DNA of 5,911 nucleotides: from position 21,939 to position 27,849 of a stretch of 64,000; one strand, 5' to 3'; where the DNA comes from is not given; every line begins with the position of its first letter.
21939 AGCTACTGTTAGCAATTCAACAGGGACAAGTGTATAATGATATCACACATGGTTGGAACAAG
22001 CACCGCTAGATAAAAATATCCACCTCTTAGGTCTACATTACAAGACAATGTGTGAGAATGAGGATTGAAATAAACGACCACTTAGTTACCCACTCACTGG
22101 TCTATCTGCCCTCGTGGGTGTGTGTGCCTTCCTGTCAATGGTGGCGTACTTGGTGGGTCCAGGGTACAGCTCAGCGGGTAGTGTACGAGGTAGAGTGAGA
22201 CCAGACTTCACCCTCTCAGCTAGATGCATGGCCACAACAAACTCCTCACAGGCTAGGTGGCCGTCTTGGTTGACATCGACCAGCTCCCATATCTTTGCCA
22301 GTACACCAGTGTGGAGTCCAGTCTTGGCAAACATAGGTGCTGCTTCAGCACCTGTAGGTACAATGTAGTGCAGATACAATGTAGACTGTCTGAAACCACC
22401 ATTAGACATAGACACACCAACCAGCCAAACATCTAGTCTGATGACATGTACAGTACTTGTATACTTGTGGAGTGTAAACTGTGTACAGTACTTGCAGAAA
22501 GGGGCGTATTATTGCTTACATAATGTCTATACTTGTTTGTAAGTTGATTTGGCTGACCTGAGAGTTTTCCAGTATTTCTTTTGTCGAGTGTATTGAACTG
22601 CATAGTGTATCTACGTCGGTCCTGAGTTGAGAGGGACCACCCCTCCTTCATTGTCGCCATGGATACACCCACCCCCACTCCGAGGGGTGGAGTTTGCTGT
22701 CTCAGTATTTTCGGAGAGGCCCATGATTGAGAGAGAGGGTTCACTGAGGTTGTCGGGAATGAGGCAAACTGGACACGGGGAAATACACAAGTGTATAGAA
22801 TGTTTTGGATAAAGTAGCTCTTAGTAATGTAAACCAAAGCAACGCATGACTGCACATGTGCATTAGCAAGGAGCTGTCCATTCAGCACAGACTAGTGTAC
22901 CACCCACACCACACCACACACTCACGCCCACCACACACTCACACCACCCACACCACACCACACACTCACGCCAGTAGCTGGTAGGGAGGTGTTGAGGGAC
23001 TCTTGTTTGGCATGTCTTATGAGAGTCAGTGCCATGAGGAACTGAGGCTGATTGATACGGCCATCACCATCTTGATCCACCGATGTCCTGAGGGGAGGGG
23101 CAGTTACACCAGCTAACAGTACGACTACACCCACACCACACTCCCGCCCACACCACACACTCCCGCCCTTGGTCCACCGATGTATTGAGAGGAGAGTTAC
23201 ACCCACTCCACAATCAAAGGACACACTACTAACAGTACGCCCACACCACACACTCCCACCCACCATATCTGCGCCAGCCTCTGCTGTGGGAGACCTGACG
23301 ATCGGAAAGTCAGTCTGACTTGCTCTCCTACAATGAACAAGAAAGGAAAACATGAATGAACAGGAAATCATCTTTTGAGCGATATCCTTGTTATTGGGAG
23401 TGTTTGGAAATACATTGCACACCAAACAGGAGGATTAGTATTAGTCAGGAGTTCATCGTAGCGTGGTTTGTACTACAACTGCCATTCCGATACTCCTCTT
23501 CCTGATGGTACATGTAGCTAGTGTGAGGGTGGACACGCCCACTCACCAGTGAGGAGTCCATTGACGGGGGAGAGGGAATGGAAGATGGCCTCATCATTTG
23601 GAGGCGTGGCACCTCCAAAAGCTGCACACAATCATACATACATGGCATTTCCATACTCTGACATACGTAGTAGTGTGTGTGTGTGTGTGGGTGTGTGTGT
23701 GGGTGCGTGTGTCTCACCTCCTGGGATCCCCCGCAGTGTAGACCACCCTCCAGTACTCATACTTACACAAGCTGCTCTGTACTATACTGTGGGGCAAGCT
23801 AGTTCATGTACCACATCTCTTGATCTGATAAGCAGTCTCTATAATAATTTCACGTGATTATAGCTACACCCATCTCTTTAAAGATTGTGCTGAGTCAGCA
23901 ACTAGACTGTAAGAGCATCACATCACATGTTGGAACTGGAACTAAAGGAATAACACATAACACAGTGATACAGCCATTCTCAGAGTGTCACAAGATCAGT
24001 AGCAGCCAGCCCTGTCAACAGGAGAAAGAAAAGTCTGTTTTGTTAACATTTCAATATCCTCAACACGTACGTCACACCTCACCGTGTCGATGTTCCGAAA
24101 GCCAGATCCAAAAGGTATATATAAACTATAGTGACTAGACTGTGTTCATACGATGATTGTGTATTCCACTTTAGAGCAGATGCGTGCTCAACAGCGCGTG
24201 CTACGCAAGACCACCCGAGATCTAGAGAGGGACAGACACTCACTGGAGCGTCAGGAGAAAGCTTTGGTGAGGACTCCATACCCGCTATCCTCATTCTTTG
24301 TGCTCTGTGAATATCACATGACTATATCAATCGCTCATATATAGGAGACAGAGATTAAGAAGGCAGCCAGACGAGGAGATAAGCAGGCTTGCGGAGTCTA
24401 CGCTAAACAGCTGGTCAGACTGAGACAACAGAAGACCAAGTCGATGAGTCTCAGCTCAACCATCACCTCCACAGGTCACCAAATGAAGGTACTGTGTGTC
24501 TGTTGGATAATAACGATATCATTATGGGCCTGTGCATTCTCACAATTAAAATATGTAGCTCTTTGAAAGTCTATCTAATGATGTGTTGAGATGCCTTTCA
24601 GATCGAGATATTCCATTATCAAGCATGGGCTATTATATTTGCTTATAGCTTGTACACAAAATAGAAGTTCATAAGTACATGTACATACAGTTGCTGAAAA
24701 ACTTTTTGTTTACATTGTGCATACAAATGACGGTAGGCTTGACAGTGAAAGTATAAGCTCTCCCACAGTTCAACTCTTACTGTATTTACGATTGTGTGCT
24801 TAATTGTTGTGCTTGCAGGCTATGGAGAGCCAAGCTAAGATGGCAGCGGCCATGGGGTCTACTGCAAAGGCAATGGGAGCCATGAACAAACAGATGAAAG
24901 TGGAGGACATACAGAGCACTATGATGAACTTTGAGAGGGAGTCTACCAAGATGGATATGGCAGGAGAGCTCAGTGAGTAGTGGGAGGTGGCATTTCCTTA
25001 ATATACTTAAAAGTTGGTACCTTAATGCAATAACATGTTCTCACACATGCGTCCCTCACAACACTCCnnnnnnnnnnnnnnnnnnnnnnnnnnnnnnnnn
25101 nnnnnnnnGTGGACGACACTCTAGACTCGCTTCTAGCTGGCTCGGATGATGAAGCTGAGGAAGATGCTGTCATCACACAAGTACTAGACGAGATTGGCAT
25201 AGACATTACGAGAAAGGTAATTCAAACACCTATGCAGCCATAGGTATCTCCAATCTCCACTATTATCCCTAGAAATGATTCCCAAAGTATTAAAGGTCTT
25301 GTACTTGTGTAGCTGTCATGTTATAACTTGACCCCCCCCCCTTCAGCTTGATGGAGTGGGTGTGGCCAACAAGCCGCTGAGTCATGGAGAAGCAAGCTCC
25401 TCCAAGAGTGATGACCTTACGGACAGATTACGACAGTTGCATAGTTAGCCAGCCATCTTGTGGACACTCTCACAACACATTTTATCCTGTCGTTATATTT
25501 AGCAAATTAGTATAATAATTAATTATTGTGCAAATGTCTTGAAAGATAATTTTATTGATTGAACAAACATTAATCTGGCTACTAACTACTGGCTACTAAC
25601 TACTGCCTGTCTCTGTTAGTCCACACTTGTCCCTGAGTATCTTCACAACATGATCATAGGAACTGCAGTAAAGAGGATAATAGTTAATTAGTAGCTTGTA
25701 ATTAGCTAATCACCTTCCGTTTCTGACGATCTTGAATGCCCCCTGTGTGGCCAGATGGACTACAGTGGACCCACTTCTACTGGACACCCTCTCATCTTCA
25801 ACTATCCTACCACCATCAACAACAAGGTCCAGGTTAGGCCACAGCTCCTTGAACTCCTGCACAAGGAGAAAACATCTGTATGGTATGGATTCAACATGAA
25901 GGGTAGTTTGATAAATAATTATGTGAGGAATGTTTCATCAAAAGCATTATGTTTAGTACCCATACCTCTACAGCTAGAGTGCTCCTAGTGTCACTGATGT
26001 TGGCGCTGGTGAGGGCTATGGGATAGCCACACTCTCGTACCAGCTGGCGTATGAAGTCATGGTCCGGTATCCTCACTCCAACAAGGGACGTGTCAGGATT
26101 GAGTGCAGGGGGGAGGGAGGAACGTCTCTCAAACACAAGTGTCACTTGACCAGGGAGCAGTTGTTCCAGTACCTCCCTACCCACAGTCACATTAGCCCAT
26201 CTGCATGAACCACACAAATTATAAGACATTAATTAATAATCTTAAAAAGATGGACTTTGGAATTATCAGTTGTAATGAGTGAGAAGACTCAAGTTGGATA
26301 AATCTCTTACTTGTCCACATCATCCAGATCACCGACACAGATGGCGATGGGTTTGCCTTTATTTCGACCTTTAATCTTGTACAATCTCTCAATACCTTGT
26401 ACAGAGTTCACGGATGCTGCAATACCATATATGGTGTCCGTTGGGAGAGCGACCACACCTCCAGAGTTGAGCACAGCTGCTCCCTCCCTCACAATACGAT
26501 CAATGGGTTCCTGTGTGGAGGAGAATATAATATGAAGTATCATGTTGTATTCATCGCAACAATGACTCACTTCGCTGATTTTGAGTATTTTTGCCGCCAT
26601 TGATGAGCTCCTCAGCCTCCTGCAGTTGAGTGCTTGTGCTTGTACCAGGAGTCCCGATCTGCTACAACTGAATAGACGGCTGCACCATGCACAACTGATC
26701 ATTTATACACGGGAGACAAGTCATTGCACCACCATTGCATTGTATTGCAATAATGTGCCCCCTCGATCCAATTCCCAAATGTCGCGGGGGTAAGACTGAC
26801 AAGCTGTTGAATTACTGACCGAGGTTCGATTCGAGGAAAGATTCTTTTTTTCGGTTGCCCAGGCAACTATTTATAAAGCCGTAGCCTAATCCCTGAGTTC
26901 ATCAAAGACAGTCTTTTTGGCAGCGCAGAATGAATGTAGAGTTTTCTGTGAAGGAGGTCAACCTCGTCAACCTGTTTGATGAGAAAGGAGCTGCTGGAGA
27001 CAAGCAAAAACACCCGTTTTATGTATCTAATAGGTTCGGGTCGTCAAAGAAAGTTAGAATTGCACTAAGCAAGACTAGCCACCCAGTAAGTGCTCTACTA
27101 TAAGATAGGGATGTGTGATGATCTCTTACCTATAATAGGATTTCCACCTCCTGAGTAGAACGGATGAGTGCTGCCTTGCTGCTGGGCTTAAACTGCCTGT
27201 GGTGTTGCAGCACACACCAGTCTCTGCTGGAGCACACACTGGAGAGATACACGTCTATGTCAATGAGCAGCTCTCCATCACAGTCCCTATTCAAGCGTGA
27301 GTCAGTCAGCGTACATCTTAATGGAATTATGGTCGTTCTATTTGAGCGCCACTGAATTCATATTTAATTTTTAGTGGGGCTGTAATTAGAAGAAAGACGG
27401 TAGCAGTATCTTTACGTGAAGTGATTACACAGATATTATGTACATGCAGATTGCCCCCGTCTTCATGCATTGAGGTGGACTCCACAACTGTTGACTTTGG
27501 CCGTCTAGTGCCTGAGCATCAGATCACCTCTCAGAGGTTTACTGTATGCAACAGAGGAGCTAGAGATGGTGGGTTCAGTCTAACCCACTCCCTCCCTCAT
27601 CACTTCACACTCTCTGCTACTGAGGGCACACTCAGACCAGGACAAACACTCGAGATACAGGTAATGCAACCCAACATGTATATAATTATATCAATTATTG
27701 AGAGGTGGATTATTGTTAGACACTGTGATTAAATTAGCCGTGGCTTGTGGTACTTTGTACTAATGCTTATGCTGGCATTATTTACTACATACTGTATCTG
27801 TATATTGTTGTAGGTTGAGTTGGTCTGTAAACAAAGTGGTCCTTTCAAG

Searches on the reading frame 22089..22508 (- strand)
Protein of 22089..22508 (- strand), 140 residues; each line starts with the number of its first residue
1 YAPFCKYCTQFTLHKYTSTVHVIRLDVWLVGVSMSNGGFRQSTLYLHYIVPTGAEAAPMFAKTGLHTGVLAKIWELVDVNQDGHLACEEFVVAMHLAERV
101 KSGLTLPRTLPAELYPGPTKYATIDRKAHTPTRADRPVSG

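Call 48: search_protein_families(library=pfam, proteins=[window:22089-22508:-], max_evalue=0.001)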
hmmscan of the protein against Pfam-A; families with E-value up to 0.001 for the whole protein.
window:22089-22508:- (140 aa): 2 families
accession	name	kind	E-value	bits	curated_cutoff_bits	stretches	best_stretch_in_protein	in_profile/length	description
PF12763.14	EH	-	1.6e-14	54.1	22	1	52-117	24-91/101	EH domain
PF00036.39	EF-hand_1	-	0.00064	19.5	25.4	1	70-95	2-27/29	EF hand domain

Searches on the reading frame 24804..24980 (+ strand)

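Call 33: search_protein_families(library=pfam, proteins=[window:24804-24980:+], max_evalue=0.01)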
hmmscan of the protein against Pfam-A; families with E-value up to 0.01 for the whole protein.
window:24804-24980:+ (58 aa): 1 family
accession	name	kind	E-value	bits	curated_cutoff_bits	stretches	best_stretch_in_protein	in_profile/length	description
PF03357.26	Snf7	-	2.3e-10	40.8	27.3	1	4-55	74-125/171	Snf7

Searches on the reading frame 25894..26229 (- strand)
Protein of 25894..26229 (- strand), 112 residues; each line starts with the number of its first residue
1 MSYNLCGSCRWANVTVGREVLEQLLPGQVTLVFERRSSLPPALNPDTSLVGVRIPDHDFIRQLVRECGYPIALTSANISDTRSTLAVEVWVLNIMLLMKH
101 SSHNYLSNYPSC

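Call 7: search_protein_families(library=pfam, proteins=[window:25894-26229:-], max_evalue=0.01)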
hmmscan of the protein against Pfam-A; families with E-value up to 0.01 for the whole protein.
seq(112 aa): 1 family
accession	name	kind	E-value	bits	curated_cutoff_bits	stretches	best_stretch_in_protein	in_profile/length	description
PF01300.24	Sua5_yciO_yrdC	-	5.4e-17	62.3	25.1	1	19-85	67-134/178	Telomere recombination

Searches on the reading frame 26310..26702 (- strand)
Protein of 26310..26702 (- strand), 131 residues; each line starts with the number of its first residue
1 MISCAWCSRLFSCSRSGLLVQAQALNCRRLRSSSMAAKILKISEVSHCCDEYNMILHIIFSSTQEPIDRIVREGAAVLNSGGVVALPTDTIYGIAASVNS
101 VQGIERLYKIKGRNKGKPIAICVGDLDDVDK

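Call 7: search_protein_families(library=pfam, proteins=[window:26310-26702:-], max_evalue=0.01)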
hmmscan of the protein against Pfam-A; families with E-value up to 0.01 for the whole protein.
seq(131 aa): 1 family
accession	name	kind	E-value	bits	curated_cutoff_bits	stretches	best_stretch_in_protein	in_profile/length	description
PF01300.24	Sua5_yciO_yrdC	-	1.1e-15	58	25.1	1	77-130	2-55/178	Telomere recombination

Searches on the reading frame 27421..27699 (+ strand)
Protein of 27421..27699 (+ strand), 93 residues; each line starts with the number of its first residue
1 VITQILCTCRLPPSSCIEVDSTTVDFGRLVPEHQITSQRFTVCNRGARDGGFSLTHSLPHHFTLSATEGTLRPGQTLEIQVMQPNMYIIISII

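Call 31: search_protein_families(library=pfam, proteins=[window:27421-27699:+], max_evalue=0.1)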
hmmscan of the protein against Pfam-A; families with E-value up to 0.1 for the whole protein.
window:27421-27699:+ (93 aa): 4 families
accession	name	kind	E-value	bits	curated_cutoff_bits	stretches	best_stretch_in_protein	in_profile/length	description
PF22544.2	HYDIN_VesB_CFA65-like_Ig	-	2.2e-08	34.7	25.5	1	17-81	3-68/100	HYDIN/CFA65/VesB-like, Ig-like domain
PF22076.2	Cep192_D6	-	0.00017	22.2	35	1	33-85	19-69/101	Cep192 domain 6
PF07610.17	DUF1573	-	0.0041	17.5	26.1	1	17-81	1-64/98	Protein of unknown function (DUF1573)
PF00635.32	Motile_Sperm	-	0.042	14.2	25.9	1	31-84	16-69/109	MSP (Major sperm protein) domain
